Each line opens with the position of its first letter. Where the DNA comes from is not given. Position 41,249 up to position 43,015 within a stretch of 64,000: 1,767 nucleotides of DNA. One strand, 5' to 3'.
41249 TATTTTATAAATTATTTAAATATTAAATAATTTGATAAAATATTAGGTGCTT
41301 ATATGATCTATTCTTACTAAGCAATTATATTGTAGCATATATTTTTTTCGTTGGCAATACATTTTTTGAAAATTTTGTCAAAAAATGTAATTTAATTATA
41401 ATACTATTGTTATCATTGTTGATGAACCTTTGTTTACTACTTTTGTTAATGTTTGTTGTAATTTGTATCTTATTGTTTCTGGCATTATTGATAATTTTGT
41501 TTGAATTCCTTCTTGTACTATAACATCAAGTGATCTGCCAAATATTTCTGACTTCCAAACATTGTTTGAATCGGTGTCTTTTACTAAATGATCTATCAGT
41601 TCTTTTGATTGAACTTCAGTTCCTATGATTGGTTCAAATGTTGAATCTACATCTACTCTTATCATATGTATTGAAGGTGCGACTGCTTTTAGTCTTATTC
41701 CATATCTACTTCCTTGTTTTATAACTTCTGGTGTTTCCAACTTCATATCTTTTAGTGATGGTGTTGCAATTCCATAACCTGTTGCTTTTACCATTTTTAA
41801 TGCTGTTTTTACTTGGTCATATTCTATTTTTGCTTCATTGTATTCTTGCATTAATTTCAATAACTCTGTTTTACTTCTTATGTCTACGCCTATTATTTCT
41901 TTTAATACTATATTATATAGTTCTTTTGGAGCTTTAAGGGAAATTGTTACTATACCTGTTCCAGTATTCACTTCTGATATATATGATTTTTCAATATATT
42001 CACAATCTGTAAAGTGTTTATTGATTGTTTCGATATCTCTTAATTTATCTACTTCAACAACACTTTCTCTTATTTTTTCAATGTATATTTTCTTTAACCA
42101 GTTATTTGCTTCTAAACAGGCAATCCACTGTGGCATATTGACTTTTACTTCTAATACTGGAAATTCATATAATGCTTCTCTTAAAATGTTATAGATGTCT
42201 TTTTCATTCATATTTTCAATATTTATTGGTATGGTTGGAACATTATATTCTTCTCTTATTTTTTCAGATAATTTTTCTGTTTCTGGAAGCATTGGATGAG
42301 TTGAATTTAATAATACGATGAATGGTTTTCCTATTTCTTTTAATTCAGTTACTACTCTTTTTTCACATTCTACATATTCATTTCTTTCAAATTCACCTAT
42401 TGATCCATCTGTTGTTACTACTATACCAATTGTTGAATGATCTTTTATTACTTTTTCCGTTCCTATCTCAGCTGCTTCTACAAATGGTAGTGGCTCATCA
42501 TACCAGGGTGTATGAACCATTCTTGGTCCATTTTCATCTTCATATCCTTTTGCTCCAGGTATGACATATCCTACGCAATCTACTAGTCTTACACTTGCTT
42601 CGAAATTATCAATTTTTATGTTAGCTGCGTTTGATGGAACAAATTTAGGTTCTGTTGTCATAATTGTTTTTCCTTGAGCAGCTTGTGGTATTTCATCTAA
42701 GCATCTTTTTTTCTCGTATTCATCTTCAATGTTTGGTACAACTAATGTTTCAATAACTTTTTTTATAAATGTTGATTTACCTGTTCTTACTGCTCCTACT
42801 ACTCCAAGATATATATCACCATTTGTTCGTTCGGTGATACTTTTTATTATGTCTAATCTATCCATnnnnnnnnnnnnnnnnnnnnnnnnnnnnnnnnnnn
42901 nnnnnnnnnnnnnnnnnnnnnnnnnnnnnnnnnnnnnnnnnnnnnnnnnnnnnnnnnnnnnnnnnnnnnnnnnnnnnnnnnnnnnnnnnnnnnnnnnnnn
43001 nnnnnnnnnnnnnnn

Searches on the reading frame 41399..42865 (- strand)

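Call 36: search_protein_families(library=pfam, proteins=[window:41399-42865:-], max_evalue=0.0001)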
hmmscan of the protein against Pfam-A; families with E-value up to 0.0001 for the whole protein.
window:41399-42865:- (489 aa): 3 families
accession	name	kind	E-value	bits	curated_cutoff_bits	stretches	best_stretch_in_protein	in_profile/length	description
PF09547.16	SpoIVA_ATPase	-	3.6e-109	364.1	26.6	1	1-236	1-237/237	Stage IV sporulation protein A, ATPase domain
PF20438.3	SpoIVA_middle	-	2.9e-62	210.4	25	1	237-415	1-179/179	Stage IV sporulation protein A, middle domain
PF20439.3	SpoIVA_C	-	7.1e-24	84.2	25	1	416-489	1-76/76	Sporulation stage IV protein A, C-terminal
